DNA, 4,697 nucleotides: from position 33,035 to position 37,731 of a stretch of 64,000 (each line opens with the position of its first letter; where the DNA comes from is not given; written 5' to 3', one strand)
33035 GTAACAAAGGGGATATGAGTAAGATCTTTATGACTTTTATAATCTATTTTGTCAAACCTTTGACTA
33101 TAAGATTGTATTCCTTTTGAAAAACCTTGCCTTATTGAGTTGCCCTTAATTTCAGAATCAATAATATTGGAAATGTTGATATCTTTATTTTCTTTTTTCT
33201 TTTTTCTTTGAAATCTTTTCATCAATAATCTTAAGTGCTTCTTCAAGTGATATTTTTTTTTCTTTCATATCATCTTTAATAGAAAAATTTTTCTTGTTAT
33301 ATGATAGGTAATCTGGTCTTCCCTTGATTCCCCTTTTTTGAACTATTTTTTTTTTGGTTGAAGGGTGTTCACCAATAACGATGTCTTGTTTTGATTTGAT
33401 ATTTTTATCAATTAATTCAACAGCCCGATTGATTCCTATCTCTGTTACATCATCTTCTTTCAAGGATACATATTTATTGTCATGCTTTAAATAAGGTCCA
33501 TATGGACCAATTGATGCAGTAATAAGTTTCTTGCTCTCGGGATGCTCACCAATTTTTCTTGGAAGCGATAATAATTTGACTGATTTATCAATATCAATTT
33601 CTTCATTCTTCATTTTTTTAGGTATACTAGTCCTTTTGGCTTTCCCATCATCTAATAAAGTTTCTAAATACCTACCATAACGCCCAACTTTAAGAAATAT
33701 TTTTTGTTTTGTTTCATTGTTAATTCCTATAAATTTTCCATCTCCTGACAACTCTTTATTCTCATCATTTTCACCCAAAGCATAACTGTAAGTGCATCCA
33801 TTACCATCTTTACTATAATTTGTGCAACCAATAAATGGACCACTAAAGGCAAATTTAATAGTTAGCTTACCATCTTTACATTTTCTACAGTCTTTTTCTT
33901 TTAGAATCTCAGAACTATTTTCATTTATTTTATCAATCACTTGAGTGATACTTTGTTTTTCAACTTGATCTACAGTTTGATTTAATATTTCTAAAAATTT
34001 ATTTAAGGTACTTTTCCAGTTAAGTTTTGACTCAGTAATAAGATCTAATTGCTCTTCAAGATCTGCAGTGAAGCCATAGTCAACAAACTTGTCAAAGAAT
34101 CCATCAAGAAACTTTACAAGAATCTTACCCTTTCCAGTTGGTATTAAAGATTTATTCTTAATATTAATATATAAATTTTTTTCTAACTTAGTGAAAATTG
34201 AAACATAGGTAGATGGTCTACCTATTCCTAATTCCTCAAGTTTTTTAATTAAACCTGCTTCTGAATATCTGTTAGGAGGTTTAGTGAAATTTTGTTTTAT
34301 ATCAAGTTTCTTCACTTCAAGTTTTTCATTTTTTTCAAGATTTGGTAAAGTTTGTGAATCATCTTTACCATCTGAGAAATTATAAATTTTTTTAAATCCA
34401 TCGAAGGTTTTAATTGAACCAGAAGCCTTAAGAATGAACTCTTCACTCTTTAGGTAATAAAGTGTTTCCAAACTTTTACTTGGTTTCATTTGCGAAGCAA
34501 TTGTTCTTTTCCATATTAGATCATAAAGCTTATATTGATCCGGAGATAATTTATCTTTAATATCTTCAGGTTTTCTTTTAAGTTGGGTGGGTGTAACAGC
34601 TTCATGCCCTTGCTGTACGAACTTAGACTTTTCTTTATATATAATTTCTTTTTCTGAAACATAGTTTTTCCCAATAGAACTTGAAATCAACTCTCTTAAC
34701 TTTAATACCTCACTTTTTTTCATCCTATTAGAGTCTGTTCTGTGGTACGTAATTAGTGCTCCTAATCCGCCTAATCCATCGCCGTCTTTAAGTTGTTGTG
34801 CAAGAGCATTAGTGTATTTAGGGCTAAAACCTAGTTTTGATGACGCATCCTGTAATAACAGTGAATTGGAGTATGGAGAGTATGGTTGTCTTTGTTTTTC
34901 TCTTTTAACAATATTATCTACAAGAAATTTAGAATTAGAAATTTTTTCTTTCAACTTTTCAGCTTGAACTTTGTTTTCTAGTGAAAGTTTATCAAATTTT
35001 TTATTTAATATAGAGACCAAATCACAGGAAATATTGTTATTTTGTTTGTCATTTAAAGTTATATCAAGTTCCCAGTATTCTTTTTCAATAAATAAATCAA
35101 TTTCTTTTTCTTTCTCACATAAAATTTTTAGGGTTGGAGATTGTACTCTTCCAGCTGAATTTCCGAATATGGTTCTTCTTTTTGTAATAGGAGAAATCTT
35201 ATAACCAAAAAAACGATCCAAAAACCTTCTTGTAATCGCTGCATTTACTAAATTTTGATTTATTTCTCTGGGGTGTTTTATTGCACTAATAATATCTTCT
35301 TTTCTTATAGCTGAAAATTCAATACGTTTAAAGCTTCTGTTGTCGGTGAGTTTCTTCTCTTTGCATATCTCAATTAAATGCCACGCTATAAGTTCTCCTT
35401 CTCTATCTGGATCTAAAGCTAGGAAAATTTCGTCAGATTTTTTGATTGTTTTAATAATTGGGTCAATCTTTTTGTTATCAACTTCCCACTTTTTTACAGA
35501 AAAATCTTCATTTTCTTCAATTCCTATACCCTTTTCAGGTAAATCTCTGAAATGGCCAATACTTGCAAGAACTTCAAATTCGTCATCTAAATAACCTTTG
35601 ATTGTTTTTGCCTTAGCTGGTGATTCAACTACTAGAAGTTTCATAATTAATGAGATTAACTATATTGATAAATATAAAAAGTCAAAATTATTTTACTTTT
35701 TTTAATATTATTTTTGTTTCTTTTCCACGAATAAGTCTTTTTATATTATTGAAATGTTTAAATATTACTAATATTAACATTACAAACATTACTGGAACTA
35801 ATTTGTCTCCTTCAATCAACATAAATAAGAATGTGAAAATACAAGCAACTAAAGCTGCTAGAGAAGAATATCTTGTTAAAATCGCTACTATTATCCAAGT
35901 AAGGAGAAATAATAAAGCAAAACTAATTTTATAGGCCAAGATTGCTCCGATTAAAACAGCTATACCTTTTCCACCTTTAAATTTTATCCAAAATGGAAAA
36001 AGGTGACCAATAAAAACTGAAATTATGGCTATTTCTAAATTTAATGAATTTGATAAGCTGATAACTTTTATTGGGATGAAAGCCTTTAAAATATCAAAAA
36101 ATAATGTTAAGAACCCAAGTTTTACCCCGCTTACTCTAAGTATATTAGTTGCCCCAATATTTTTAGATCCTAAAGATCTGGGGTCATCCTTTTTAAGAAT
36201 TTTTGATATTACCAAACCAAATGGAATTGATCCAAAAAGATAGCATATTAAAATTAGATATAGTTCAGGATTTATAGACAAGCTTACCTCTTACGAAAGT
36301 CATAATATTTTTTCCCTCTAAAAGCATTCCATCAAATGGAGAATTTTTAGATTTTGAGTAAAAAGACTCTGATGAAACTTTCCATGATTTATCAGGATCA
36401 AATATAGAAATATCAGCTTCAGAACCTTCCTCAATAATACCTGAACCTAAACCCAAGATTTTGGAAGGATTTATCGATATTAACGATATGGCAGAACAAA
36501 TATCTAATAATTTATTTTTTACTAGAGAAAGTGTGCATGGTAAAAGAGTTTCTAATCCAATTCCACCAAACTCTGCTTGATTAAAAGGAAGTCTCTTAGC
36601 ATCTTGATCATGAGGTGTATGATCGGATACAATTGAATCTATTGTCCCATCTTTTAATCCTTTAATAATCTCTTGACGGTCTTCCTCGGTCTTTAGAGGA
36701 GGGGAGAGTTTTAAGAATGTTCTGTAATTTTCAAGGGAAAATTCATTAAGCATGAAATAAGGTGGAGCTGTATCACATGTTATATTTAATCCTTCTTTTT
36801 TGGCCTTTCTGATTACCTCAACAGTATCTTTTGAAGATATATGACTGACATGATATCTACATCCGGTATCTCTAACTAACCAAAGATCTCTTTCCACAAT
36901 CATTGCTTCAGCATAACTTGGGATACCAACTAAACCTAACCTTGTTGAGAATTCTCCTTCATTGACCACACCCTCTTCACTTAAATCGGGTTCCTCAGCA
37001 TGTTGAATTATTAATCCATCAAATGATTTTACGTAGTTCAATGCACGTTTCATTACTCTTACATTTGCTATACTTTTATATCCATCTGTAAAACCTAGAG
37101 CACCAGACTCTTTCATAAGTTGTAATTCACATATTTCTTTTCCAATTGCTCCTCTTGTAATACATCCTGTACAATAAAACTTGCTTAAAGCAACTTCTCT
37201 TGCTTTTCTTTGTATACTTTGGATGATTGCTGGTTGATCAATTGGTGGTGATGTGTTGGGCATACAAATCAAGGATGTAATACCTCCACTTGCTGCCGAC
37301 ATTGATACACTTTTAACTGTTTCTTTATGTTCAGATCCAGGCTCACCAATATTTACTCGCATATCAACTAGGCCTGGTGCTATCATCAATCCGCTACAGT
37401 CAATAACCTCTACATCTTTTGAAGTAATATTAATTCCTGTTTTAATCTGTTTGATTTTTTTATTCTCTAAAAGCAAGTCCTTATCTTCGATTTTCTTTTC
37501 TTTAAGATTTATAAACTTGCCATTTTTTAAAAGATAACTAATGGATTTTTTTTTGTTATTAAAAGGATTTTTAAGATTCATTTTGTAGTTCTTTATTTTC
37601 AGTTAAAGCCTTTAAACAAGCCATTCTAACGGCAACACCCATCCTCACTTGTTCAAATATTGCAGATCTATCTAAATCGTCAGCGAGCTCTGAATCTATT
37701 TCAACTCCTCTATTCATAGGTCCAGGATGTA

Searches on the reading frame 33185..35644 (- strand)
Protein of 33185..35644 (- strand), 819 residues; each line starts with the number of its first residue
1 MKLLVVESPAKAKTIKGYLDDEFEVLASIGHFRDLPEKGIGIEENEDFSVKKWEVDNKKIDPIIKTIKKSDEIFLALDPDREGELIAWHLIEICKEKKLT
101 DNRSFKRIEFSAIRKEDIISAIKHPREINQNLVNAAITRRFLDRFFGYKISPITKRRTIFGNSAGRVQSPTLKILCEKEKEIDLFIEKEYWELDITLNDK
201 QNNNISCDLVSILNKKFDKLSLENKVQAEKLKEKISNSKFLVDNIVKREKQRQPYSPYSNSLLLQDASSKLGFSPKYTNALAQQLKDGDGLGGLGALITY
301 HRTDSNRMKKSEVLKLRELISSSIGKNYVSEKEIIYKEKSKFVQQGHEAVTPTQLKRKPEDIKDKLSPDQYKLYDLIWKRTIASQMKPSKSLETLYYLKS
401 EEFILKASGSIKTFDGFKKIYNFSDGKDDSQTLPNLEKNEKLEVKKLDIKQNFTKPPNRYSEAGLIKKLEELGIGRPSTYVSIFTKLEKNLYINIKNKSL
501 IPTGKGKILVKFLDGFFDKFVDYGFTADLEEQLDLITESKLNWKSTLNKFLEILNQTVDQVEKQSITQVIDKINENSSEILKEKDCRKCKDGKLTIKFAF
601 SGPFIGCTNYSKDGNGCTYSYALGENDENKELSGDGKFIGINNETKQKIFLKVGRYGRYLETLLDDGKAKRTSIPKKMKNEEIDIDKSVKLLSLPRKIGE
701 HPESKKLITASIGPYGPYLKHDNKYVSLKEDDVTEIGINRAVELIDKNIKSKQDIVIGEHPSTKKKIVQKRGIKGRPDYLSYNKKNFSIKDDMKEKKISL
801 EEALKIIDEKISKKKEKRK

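Call 11: search_protein_families(library=ncbifam, proteins=[window:33185-35644:-], max_evalue=1e-10)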
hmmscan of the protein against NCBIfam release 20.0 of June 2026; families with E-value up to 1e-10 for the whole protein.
window:33185-35644:- (819 aa): 12 families
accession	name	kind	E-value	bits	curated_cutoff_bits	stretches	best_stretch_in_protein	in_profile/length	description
NF006451.0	PRK08780.1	equivalog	3.3e-183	611.3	1265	2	2-567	4-581/824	DNA topoisomerase I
TIGR01051.1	topA_bact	equivalog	2.2e-179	598.4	456.4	1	3-612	1-624/632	type I DNA topoisomerase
NF004966.0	PRK06319.1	equivalog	2.5e-148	495.7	868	1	3-677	5-683/862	DNA topoisomerase I/SWI domain fusion protein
TIGR01057.1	topA_arch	equivalog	5.8e-75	252.7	458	1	57-612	81-617/618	DNA topoisomerase I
NF004438.0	PRK05776.1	equivalog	3.4e-68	230.4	793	1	63-591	97-611/677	DNA topoisomerase I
NF005555.0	PRK07220.1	equivalog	4.3e-68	230.3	635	1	56-623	83-625/740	DNA topoisomerase I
TIGR01054.1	rgy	equivalog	8.3e-68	229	471.7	1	57-553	706-1168/1172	reverse gyrase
NF005829.0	PRK07726.1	subfamily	3.8e-65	220.8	597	1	53-611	76-636/669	DNA topoisomerase 3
NF011532.0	PRK14973.1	equivalog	6e-61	206.3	930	1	55-612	82-616/936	DNA topoisomerase I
TIGR01056.1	topB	subfamily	2.7e-59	201.3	515.75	1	46-595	71-632/706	DNA topoisomerase III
NF006032.0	PRK08173.1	equivalog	3.8e-39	134.1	1058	1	47-563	72-610/863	DNA topoisomerase III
NF011313.0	PRK14724.1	equivalog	2.4e-25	88.5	1088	1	48-622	77-678/988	DNA topoisomerase III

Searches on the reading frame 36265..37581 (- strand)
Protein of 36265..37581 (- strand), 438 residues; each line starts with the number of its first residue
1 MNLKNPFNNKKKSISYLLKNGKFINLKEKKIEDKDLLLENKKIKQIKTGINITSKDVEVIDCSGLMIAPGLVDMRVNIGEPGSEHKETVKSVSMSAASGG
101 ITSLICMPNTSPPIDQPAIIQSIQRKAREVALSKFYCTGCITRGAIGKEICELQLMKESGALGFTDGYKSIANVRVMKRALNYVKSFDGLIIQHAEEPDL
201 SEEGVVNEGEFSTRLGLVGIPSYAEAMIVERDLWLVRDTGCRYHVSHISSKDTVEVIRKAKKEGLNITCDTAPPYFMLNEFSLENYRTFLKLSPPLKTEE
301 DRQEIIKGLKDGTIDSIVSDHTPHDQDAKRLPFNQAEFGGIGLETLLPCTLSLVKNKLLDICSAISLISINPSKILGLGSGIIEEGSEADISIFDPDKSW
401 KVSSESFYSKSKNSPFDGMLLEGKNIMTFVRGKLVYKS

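Call 11: search_protein_families(library=ncbifam, proteins=[window:36265-37581:-], max_evalue=1e-10)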
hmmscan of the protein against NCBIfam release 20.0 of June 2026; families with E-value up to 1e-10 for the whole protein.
window:36265-37581:- (438 aa): 30 families (the best 25 are shown)
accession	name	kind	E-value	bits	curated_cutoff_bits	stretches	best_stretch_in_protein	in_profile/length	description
NF006558.0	PRK09059.1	equivalog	9.7e-141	469.2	645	1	16-437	5-428/430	dihydroorotase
TIGR00857.1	pyrC_multi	subfamily_domain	7.4e-121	404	279.05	1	30-437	2-410/412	dihydroorotase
NF006844.0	PRK09357.2-5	equivalog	3.1e-118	395.4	701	1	16-437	4-421/422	dihydroorotase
NF006837.0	PRK09357.1-2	equivalog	4e-115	384.8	575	1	15-437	2-423/428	dihydroorotase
NF005791.0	PRK07627.1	equivalog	5.3e-112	374.9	442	1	18-437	5-423/425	dihydroorotase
NF006836.0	PRK09357.1-1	equivalog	2.8e-108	362.4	538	1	31-435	14-423/432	dihydroorotase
NF006845.0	PRK09357.2-6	equivalog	3.3e-108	362.1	728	1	16-437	3-426/428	dihydroorotase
NF006843.0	PRK09357.2-4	equivalog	4.5e-107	358.6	786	1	17-437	4-421/431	dihydroorotase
NF006838.0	PRK09357.1-3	equivalog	4e-104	348.8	644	1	20-437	7-422/423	dihydroorotase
NF006842.0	PRK09357.2-3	equivalog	5.4e-103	345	695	1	15-436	2-438/440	dihydroorotase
NF006839.0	PRK09357.1-4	equivalog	7.3e-103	344.4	576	1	16-437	2-421/422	dihydroorotase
NF006841.0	PRK09357.2-2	equivalog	3.5e-101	338.9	640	1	32-437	17-418/421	dihydroorotase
NF005614.0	PRK07369.1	equivalog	3e-95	319.5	456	1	28-429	16-417/419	dihydroorotase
NF002668.0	PRK02382.1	equivalog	1.3e-68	231.7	452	1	25-437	7-412/436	dihydroorotase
TIGR03178.1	allantoinase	equivalog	2.6e-68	230.9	357.85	1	18-437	4-426/441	allantoinase AllB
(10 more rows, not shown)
